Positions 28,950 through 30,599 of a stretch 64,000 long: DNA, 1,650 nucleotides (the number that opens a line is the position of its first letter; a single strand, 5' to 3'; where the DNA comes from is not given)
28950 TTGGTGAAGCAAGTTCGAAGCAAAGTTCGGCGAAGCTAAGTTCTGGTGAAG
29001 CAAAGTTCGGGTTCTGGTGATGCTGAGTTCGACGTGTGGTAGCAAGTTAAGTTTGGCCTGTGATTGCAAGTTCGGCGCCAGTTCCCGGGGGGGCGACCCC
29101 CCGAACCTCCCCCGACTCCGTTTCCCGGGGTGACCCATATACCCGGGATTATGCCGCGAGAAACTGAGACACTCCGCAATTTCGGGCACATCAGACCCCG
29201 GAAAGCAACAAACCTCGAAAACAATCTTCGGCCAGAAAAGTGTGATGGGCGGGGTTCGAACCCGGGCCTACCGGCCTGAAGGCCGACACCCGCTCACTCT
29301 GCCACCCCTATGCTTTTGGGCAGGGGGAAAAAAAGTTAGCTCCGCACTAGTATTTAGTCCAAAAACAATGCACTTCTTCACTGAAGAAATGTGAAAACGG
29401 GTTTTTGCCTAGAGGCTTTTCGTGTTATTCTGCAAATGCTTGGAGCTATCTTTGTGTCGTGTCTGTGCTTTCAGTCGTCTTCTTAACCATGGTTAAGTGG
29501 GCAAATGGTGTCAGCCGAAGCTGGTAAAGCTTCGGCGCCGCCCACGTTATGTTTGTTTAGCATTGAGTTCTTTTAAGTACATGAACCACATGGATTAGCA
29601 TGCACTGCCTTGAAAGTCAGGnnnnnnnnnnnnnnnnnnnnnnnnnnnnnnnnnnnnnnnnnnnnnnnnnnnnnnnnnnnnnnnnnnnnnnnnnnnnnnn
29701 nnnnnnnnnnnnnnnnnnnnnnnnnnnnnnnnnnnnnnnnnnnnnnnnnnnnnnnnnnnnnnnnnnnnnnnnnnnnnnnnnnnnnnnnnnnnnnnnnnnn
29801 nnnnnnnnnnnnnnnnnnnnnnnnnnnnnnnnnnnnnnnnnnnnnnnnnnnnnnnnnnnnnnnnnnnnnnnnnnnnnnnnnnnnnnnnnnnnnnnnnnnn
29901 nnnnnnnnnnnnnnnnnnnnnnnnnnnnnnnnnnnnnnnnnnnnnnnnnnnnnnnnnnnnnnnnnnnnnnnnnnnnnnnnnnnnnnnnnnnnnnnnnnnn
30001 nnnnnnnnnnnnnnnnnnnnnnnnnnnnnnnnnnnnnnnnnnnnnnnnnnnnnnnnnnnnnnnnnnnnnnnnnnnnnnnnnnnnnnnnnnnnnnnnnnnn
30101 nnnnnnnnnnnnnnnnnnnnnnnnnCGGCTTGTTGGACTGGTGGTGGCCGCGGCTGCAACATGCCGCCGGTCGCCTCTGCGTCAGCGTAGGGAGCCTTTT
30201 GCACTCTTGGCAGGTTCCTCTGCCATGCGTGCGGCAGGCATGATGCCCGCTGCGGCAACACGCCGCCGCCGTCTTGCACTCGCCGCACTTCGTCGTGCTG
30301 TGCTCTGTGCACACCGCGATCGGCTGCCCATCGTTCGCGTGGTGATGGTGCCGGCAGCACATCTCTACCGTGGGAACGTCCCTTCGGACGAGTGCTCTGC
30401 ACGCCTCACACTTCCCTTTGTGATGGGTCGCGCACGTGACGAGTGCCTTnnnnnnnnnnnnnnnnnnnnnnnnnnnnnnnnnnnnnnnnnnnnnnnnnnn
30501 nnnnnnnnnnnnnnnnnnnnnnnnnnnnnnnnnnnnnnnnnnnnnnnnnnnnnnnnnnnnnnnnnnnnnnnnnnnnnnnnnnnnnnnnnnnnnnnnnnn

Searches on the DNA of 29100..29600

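Call 70: search_rna_families(source=window, start=29100, end=29600, threshold=evalue, max_evalue=1, show_alignments=1)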
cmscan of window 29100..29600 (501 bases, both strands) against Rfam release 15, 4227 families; matches with E-value up to 1: 0.
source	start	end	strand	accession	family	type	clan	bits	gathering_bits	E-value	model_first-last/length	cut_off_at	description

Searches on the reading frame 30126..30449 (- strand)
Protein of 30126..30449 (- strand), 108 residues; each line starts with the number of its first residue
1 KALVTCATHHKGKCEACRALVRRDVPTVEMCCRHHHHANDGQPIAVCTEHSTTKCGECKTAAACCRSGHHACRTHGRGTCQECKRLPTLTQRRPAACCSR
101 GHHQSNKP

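Call 38: find_homologous_proteins(query=A2, max_evalue=0.01)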
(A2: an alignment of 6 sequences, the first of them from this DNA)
Query A2 (6 sequences) (108 aa, profile of the alignment): 1 proteins with E <= 0.01 among 190 candidates.
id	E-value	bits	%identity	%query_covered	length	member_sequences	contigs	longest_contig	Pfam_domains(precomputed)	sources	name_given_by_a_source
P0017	2.7e-5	42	88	30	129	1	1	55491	-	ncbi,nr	ncbi:hypothetical protein DIPPA_13902 [Diplonema papillatum]|nr:hypothetical protein DIPPA_13902 [Di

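Call 45: predict_structure(alignment_id=A2)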
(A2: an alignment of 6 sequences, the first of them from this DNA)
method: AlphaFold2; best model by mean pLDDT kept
length: 108 residues; sequences in the alignment: 6
mean_pLDDT: 70.6   pTM: 0.42
mean pLDDT of the five models: 70.6, 64.8, 63.4, 54.2, 40.8
residues with pLDDT >= 90: 0; 70-90: 68; 50-70: 32; < 50: 8
segments of 3 or more residues with pLDDT < 50: 38-43
pLDDT, mean of each block of 10 residues (from residue 1): 67 78 71 62 53 66 73 77 82 83 64
secondary structure, 60 per line:
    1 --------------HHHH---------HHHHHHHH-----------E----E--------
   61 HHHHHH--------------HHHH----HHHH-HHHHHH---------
elements in order: H15-18 H28-35 H61-66 H81-84 H89-92 H94-99

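Call 46: search_protein_representatives(alignment_id=A2)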
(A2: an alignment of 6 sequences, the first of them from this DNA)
Query: 6 sequences, 108 profile positions. Proteins with E-value up to 0.001 (for the whole library): 78; up to 1e-10: 34; up to 1e-30: 6. The best 78 are listed.
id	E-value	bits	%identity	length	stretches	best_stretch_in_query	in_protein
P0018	1.1e-48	180.3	-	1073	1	1-108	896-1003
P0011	1.0e-47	177.1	-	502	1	1-106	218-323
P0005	2.7e-46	172.6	-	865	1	1-107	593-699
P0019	7.4e-46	171.2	-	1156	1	1-107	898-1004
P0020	1.1e-40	154.6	-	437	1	1-107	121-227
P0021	2.1e-32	127.9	-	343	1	3-107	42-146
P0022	2.0e-28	115.1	-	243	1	30-108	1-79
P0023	2.2e-25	105.3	-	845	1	5-106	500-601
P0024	3.5e-22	95.0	-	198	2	2-71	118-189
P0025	6.8e-20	87.7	-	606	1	5-105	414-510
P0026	9.6e-20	87.2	-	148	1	6-107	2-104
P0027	3.0e-19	85.6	-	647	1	4-103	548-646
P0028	5.3e-19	84.8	-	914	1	5-106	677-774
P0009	6.3e-19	84.5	-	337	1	1-52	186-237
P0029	3.0e-18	82.3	-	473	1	5-105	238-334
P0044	4.4e-13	65.7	-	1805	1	5-71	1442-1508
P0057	1.3e-09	54.6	-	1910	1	2-71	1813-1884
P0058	1.9e-09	54.0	-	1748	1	3-104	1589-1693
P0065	2.9e-07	47.0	-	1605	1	4-74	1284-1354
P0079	1.4e-05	41.6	-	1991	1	2-79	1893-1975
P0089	3.8e-04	37.0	-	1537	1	5-104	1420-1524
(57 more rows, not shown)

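Call 49: search_protein_families(library=pfam, proteins=[P0018, P0019, P0044, P0057, P0058, P0079], max_evalue=0.001)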
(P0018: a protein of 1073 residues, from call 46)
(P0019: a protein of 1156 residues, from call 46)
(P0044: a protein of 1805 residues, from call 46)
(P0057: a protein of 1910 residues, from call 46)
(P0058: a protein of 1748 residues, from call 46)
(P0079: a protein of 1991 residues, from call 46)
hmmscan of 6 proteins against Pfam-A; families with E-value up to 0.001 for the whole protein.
P0018 (1073 aa): 1 family
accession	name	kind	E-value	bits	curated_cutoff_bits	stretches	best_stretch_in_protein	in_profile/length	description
PF00078.32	RVT_1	-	4.8e-19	69.3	29.6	1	118-322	7-193/205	Reverse transcriptase (RNA-dependent DNA polymerase)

P0019 (1156 aa): 1 family
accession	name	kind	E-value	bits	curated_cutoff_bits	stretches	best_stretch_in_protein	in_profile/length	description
PF13966.11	zf-RVT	-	0.00065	20.7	27.5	0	572-637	17-80/85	zinc-binding in reverse transcriptase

P0044 (1805 aa): 2 families
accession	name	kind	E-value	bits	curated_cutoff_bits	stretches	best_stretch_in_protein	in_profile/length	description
PF00078.32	RVT_1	-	5.2e-25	88.8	29.6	1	554-780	1-194/205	Reverse transcriptase (RNA-dependent DNA polymerase)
PF03372.29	Exo_endo_phos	-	2.8e-07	31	24.5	1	29-184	65-210/225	Endonuclease/Exonuclease/phosphatase family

P0057 (1910 aa): 4 families
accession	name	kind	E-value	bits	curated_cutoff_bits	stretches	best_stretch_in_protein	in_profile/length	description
PF00078.32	RVT_1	-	4e-21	76.1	29.6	1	793-1028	1-194/205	Reverse transcriptase (RNA-dependent DNA polymerase)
PF03372.29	Exo_endo_phos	-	9.3e-11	42.3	24.5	1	210-403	29-204/225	Endonuclease/Exonuclease/phosphatase family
PF13456.12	RVT_3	-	2.5e-08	34.3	21.6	1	1534-1649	13-123/123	Reverse transcriptase-like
PF02338.25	OTU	-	0.00084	20.3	23.3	0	9-100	2-93/128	OTU-like cysteine protease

P0058 (1748 aa): 2 families
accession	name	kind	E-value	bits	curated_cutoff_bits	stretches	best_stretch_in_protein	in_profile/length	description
PF00078.32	RVT_1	-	4.2e-22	79.3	29.6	1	769-987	6-204/205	Reverse transcriptase (RNA-dependent DNA polymerase)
PF03372.29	Exo_endo_phos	-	6e-11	42.9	24.5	1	209-398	24-208/225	Endonuclease/Exonuclease/phosphatase family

P0079 (1991 aa): 4 families
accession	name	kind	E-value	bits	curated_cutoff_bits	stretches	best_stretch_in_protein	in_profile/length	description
PF00078.32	RVT_1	-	5e-22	79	29.6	1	884-1095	1-193/205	Reverse transcriptase (RNA-dependent DNA polymerase)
PF13456.12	RVT_3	-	2.6e-09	37.5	21.6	1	1618-1734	12-123/123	Reverse transcriptase-like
PF03372.29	Exo_endo_phos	-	1.7e-08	35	24.5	1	302-499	31-203/225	Endonuclease/Exonuclease/phosphatase family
PF02338.25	OTU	-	2.7e-07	31.6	23.3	1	102-202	1-100/128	OTU-like cysteine protease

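Call 50: fold_search(model_id=the predicted structure, library=pdb)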
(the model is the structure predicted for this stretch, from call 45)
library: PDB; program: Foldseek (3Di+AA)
matches with E <= 10: 2; with E <= 0.001: 0
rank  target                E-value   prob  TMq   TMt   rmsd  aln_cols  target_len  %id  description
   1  5x6t_MODEL_1_A        5.9e+00  0.01  0.12  0.21   7.9        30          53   20  N-terminal Zinc Finger of Synaptotagmin-like Protein 4 (released 2017-10-11)
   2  4ijj_B                9.8e+00  0.01  0.13  0.11   2.7        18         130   17  Structure of transcription factor DksA2 from Pseudomonas aeruginosa (released 2013-02-27)

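Call 51: list_cluster_members(proteins=[P0018, P0019, P0044, P0057, P0058, P0079, P0023, P0028, P0065, P0089])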
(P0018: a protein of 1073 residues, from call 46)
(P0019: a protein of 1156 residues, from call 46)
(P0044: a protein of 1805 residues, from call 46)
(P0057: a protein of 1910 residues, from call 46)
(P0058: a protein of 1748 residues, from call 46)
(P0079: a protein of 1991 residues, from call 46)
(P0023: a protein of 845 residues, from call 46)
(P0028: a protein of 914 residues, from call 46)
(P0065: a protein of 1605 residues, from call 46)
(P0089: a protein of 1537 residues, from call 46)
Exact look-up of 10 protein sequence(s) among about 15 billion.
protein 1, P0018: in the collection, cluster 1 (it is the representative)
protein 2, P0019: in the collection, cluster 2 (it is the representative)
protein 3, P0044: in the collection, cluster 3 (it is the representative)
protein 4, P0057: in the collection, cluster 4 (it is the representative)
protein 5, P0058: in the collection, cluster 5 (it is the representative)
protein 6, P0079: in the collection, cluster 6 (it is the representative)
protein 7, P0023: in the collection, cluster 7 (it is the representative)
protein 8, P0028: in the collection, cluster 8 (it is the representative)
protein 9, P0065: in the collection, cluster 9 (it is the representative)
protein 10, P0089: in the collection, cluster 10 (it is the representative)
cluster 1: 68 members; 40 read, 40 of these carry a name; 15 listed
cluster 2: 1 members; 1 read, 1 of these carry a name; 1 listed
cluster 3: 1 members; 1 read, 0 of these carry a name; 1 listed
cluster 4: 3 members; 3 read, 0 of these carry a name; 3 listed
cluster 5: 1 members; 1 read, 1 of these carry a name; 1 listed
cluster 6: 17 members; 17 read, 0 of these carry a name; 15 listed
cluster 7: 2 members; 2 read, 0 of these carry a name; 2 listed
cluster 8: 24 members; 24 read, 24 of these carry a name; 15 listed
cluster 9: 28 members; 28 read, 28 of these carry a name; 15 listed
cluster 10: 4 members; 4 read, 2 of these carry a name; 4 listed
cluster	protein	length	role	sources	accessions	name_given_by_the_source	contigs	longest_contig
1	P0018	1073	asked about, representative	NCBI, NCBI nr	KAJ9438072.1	Retrovirus-related Pol polyprotein from type-1 retrotransposable element R2 [Diplonema ...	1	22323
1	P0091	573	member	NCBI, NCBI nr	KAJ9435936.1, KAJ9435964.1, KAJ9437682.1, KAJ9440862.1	hypothetical protein DIPPA_22158 [Diplonema papillatum] | hypothetical protein DIPPA_10713 [Diplonema papillatum]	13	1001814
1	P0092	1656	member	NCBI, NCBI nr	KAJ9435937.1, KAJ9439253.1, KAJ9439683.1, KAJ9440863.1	hypothetical protein DIPPA_01487 [Diplonema papillatum] | hypothetical protein DIPPA_10714 [Diplonema papillatum]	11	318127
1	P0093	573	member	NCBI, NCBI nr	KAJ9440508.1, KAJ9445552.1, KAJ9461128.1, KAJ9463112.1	hypothetical protein DIPPA_16072 [Diplonema papillatum] | hypothetical protein DIPPA_32168 [Diplonema papillatum]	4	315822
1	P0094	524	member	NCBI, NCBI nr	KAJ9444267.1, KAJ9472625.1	hypothetical protein DIPPA_03218 [Diplonema papillatum] | hypothetical protein DIPPA_24292 [Diplonema papillatum]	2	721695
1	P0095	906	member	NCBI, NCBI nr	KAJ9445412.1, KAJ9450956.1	hypothetical protein DIPPA_30311 [Diplonema papillatum] | hypothetical protein DIPPA_19882 [Diplonema papillatum]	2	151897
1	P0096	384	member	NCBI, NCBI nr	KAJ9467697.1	hypothetical protein DIPPA_15606 [Diplonema papillatum]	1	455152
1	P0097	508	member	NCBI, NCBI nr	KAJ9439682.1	hypothetical protein DIPPA_13044 [Diplonema papillatum]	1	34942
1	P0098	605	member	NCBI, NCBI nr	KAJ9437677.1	hypothetical protein DIPPA_19742 [Diplonema papillatum]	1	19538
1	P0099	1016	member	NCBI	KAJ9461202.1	hypothetical protein DIPPA_02453, partial [Diplonema papillatum]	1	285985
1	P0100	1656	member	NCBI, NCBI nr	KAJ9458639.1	hypothetical protein DIPPA_26805 [Diplonema papillatum]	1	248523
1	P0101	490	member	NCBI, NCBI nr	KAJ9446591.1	hypothetical protein DIPPA_21007 [Diplonema papillatum]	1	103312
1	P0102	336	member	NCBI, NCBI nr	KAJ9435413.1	L1Tc protein [Diplonema papillatum]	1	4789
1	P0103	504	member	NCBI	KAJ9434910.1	hypothetical protein DIPPA_29378, partial [Diplonema papillatum]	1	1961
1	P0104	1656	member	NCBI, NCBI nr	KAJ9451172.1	hypothetical protein DIPPA_19787 [Diplonema papillatum]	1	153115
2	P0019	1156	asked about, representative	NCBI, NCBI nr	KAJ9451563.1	hypothetical protein DIPPA_24879 [Diplonema papillatum]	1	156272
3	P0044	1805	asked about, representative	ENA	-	-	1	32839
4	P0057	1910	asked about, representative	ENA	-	-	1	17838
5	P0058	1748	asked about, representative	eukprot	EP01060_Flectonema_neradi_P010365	TRINITY_DN1744_c0_g1_i8.p1 TRINITY_DN1744_c0_g1~~TRINITY_DN1744_c0_g1_i8.p1 ORF ...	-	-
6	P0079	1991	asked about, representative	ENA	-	-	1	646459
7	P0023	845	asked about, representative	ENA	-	-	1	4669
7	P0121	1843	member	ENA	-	-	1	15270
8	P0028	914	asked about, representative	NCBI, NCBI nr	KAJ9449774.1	hypothetical protein DIPPA_32221 [Diplonema papillatum]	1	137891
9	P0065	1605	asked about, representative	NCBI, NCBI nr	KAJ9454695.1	Retrovirus-related Pol polyprotein from type-1 retrotransposable element R2 [Diplonema ...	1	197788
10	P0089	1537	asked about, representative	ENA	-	-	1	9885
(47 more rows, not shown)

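Call 53: search_protein_families(library=pfam, proteins=[P0092, P0091, P0121], max_evalue=0.001)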
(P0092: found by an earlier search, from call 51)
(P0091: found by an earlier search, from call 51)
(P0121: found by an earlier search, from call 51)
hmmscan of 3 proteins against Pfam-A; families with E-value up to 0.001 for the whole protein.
P0092 (1656 aa): 2 families
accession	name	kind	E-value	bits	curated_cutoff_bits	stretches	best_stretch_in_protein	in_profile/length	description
PF00078.32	RVT_1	-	1.6e-19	70.9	29.6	1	604-808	7-193/205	Reverse transcriptase (RNA-dependent DNA polymerase)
PF03372.29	Exo_endo_phos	-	1.1e-10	42.1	24.5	1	11-222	22-206/225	Endonuclease/Exonuclease/phosphatase family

P0091 (573 aa): 0 families

P0121 (1843 aa): 2 families
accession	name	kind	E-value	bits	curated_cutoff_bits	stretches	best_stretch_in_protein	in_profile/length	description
PF00078.32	RVT_1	-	4.5e-21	76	29.6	1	605-810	6-192/205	Reverse transcriptase (RNA-dependent DNA polymerase)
PF03372.29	Exo_endo_phos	-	1.6e-13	51.3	24.5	1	15-219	28-208/225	Endonuclease/Exonuclease/phosphatase family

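Call 54: find_encoding_contigs(protein=P0092, flank=3000, max_places=6)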
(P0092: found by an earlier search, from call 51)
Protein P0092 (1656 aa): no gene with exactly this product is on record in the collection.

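Call 55: find_encoding_contigs(protein=P0121, flank=4000, max_places=3)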
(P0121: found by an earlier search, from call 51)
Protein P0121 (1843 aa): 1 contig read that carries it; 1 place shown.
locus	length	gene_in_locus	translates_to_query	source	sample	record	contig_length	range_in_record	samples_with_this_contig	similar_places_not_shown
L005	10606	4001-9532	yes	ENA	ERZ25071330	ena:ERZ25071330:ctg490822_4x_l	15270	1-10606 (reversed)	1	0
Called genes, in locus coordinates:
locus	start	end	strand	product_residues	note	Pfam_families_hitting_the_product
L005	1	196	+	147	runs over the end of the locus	-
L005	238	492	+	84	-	-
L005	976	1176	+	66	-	-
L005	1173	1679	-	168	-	-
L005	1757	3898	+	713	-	-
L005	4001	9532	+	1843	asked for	PF03372:Exo_endo_phos, PF00078:RVT_1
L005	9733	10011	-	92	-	-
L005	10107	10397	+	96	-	-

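Call 56: find_encoding_contigs(protein=P0044, flank=4000, max_places=3)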
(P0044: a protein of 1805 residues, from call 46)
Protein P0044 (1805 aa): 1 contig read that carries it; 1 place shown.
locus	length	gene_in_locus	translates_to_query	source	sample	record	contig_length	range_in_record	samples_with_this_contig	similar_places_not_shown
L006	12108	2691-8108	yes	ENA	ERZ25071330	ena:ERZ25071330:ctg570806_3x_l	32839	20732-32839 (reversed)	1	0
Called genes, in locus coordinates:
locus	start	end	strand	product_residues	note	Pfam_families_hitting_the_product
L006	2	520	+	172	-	?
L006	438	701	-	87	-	-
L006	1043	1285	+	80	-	-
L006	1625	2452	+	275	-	-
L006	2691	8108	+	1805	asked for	PF03372:Exo_endo_phos (weak), PF00078:RVT_1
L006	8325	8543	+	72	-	-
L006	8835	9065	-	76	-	-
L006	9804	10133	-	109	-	-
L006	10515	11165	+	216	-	-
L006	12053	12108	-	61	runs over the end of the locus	-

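Call 69: search_protein_families(library=pfam, proteins=[window:30126-30449:-, P0091], max_evalue=10)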
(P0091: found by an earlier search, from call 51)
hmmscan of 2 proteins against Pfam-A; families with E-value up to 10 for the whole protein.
seq(108 aa): 0 families

P0091 (573 aa): 0 families
